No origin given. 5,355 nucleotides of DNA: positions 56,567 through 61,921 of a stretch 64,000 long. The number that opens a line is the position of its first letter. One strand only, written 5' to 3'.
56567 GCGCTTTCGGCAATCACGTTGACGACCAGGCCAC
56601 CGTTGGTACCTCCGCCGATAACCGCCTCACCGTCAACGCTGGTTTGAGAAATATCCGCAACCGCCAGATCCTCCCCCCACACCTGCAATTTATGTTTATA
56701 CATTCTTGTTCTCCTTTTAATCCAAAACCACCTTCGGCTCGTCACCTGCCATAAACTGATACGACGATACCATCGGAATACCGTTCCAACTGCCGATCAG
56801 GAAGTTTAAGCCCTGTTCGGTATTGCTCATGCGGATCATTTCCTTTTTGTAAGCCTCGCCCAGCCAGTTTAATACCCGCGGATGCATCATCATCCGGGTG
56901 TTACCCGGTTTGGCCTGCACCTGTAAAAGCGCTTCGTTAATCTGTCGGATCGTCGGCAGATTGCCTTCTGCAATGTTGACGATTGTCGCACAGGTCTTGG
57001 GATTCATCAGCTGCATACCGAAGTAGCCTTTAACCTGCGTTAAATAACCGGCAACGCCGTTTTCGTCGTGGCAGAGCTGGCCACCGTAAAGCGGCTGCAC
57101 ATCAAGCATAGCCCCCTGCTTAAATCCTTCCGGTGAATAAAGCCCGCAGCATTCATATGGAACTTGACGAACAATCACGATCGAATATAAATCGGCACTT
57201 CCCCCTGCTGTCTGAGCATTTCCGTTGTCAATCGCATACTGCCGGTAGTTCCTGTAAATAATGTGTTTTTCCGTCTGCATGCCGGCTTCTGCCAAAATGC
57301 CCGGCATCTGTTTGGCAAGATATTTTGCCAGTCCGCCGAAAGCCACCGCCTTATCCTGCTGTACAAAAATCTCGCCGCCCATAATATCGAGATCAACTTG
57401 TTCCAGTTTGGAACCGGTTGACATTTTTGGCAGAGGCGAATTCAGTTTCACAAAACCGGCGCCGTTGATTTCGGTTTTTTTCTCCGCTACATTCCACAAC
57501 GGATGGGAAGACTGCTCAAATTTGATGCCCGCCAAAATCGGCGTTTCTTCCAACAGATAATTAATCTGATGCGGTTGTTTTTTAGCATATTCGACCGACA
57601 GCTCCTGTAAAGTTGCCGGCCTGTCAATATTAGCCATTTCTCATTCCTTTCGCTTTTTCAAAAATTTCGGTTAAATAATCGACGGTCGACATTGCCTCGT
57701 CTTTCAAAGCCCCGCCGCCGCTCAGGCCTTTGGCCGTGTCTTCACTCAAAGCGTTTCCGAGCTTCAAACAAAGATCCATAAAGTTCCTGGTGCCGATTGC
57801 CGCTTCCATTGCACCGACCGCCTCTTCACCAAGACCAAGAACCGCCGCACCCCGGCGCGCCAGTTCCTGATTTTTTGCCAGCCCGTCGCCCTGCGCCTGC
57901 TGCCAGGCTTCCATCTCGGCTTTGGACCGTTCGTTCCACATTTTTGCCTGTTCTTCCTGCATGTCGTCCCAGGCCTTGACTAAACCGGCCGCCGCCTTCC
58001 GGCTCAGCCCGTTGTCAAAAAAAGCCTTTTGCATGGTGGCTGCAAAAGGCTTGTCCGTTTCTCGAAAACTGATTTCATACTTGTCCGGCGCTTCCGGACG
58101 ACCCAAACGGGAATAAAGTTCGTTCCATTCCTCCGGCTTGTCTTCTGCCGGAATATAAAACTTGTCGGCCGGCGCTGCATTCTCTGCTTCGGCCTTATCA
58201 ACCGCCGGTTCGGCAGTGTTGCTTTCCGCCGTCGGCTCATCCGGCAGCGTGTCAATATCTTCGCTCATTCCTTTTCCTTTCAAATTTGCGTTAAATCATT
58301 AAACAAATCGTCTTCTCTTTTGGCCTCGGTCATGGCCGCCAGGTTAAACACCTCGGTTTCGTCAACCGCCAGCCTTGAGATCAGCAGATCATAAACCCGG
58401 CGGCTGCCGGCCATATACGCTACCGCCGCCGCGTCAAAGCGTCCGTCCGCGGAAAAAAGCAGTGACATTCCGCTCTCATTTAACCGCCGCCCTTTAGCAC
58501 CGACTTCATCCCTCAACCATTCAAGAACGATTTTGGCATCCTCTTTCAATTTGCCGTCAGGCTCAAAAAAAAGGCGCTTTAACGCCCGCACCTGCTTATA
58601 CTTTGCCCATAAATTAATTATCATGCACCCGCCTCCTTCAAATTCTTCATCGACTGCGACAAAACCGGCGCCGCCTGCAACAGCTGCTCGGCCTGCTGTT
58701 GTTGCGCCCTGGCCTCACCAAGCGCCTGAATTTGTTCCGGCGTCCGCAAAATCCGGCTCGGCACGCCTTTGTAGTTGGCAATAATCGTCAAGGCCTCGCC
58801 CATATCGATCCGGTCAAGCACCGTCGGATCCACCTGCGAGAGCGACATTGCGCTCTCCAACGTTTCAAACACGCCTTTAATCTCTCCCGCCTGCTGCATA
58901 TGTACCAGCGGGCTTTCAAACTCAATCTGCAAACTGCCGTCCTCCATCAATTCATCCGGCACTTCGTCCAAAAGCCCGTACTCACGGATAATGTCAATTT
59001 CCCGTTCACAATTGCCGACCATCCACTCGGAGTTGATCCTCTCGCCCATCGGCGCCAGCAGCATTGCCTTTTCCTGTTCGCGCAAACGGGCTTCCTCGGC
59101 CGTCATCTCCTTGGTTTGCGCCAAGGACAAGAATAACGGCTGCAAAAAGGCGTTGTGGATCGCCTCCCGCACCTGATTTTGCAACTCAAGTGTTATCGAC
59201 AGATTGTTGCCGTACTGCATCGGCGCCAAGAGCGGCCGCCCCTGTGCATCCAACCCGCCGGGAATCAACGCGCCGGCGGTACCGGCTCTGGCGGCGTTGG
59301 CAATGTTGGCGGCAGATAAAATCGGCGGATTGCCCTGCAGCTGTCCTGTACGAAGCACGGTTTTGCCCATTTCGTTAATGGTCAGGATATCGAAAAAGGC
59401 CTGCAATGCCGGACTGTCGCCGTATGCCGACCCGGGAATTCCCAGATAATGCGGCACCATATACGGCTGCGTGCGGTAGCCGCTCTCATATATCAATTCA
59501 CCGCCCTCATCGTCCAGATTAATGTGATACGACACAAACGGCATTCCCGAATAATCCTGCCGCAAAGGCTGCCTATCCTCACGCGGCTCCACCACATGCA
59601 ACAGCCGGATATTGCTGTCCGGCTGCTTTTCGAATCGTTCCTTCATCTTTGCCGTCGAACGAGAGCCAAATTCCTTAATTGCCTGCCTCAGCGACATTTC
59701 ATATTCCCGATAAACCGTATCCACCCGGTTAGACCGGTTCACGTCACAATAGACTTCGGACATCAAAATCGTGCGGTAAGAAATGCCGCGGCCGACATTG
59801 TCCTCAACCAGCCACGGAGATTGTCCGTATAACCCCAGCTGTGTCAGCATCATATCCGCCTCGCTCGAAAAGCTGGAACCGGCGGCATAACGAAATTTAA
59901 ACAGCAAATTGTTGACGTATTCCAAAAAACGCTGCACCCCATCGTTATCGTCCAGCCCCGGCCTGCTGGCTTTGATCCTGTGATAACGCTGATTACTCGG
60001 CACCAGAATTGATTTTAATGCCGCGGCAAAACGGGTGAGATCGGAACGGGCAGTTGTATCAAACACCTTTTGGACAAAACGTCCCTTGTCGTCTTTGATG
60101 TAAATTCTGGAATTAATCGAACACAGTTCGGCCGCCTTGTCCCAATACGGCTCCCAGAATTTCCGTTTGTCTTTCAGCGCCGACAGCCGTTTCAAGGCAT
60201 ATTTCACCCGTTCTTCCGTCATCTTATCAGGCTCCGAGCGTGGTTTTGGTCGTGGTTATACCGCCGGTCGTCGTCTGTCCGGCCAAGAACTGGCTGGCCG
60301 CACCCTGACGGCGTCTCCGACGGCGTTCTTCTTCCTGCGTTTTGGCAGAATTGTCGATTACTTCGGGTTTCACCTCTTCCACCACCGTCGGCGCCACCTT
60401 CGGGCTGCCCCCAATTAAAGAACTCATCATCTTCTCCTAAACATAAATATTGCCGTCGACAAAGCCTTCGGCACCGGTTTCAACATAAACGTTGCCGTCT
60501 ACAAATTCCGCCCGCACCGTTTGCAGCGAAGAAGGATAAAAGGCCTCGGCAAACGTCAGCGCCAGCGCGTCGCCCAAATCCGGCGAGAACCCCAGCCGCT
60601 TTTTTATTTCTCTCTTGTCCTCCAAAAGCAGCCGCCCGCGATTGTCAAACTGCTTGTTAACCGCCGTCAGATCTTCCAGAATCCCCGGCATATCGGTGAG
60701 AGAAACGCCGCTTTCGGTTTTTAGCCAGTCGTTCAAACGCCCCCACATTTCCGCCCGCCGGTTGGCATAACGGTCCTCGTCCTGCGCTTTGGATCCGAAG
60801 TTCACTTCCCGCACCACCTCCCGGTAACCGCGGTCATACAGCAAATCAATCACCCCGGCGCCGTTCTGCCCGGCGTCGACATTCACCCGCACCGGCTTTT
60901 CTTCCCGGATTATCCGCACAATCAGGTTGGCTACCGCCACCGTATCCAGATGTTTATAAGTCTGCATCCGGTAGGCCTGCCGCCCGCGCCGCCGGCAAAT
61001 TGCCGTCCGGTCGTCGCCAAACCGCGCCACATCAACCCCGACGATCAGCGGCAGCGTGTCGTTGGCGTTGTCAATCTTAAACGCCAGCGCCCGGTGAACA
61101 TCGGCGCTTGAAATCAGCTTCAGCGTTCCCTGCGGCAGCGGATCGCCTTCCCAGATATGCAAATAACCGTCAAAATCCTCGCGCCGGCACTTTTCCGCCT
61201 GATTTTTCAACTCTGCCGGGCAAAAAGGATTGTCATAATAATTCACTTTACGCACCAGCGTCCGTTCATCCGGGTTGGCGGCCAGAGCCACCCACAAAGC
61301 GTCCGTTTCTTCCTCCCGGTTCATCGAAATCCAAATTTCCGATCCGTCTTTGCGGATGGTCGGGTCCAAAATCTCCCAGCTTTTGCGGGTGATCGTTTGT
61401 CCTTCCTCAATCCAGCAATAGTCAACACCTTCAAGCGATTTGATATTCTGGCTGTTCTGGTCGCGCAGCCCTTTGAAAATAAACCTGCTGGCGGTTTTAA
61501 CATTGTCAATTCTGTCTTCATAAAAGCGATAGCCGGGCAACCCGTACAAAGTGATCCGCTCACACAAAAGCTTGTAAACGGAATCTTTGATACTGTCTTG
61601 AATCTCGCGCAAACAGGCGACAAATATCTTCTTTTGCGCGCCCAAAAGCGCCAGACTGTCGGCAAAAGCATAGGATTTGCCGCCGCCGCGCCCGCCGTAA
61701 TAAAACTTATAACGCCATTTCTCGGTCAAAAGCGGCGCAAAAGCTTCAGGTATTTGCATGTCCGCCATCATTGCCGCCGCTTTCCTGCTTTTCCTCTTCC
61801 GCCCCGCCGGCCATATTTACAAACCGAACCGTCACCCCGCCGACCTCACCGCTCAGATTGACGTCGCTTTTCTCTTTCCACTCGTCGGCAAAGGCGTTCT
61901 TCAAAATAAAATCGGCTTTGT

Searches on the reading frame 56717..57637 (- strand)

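Call 7: search_protein_families(library=phrogs, proteins=[window:56717-57637:-], max_evalue=0.001)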
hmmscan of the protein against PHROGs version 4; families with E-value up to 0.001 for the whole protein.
window:56717-57637:- (306 aa): 0 families

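Call 8: search_protein_families(library=pfam, proteins=[window:56717-57637:-], max_evalue=0.01)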
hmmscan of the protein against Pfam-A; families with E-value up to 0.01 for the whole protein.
window:56717-57637:- (306 aa): 0 families

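Call 21: search_protein_families(library=ncbifam, proteins=[window:56717-57637:-], max_evalue=0.1)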
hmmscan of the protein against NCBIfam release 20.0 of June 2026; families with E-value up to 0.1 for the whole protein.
window:56717-57637:- (306 aa): 1 family
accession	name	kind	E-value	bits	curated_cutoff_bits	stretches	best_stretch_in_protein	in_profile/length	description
NF045672.1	MCP_gp7_epsi_15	equivalog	9.1e-29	100.9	75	1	10-295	2-303/309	major capsid protein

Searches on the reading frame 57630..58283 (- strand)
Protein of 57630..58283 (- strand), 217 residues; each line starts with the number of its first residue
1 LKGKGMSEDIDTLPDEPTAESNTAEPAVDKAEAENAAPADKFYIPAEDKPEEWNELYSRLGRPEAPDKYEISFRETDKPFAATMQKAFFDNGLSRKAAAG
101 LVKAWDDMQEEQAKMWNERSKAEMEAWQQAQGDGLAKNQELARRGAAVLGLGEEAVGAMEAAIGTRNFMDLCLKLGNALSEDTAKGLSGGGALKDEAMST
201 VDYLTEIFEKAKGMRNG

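Call 7: search_protein_families(library=phrogs, proteins=[window:57630-58283:-], max_evalue=0.001)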
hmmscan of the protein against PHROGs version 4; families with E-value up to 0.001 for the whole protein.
window:57630-58283:- (217 aa): 2 families
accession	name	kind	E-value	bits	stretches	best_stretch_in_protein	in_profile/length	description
phrog_3742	-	unknown function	1.4e-20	75.4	1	29-184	72-234/287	-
phrog_458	-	other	1.2e-06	29.7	1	13-186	33-225/246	protease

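Call 8: search_protein_families(library=pfam, proteins=[window:57630-58283:-], max_evalue=0.01)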
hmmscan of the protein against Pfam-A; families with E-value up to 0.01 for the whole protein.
window:57630-58283:- (217 aa): 0 families

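Call 21: search_protein_families(library=ncbifam, proteins=[window:57630-58283:-], max_evalue=0.1)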
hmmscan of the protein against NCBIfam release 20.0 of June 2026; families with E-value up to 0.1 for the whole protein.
window:57630-58283:- (217 aa): 0 families

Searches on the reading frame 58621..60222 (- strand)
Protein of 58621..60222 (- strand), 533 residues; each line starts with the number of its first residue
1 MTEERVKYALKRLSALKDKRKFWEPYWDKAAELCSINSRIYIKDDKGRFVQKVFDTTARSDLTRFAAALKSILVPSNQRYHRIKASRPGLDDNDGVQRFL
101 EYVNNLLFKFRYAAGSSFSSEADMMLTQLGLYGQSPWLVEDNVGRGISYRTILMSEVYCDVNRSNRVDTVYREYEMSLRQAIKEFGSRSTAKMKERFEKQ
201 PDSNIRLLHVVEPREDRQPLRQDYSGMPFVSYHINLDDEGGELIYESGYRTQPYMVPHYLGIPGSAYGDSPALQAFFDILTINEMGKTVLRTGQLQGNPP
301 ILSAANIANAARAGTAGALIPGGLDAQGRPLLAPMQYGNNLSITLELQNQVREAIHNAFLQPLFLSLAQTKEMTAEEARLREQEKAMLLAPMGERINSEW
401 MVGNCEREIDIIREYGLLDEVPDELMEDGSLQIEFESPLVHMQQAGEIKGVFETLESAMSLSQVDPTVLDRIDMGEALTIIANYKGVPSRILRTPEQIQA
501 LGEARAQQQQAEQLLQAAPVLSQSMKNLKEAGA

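Call 7: search_protein_families(library=phrogs, proteins=[window:58621-60222:-], max_evalue=0.001)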
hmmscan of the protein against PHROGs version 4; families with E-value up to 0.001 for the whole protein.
window:58621-60222:- (533 aa): 4 families
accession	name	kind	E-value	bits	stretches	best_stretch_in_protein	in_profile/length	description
phrog_332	-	connector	1.3e-107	361.5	1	1-531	6-544/560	head-tail adaptor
phrog_21643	-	unknown function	5e-32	112.1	1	342-526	63-246/268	-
phrog_21528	-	unknown function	5.5e-26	92.4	1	10-219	7-221/224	-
phrog_449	-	connector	1.6e-14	54.3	1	46-527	47-510/520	head-tail adaptor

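Call 8: search_protein_families(library=pfam, proteins=[window:58621-60222:-], max_evalue=0.01)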
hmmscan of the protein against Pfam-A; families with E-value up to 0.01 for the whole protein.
window:58621-60222:- (533 aa): 1 family
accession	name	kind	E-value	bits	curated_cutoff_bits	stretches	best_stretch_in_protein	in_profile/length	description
PF12236.14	Head-tail_con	-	1.2e-89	301.5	27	1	9-492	4-489/489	Bacteriophage head to tail connecting protein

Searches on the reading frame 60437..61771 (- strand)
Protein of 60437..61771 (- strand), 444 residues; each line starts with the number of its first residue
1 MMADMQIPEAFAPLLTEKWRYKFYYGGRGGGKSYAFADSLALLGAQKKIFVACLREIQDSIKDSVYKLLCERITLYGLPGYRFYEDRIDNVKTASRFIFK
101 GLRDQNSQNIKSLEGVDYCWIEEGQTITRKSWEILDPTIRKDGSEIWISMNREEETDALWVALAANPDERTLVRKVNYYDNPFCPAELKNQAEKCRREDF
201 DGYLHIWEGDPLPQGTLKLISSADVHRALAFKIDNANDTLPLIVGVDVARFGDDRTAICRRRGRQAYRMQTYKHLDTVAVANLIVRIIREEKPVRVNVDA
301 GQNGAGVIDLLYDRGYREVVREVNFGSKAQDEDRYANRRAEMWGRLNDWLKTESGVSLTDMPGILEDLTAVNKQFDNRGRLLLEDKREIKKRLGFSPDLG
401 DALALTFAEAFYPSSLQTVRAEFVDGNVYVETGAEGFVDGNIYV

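Call 7: search_protein_families(library=phrogs, proteins=[window:60437-61771:-], max_evalue=0.001)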
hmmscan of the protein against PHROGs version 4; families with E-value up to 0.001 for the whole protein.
window:60437-61771:- (444 aa): 3 families
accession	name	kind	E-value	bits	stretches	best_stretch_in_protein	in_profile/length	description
phrog_3717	-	head and packaging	3.7e-48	165.4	1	5-253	9-263/277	terminase large subunit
phrog_2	-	head and packaging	1.4e-44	154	1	12-414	275-596/807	terminase large subunit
phrog_8711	-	head and packaging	0.00023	22.2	1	5-78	11-85/89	terminase large subunit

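Call 8: search_protein_families(library=pfam, proteins=[window:60437-61771:-], max_evalue=0.01)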
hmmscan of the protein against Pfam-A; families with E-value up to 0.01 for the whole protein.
window:60437-61771:- (444 aa): 2 families
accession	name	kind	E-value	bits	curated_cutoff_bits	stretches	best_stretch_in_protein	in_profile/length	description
PF04466.19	Terminase_3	-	2.6e-31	109.2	23.2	1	20-209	3-200/201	Phage terminase large subunit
PF17289.8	Terminase_6C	-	0.00036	21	22.6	1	261-319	23-81/155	Terminase RNaseH-like domain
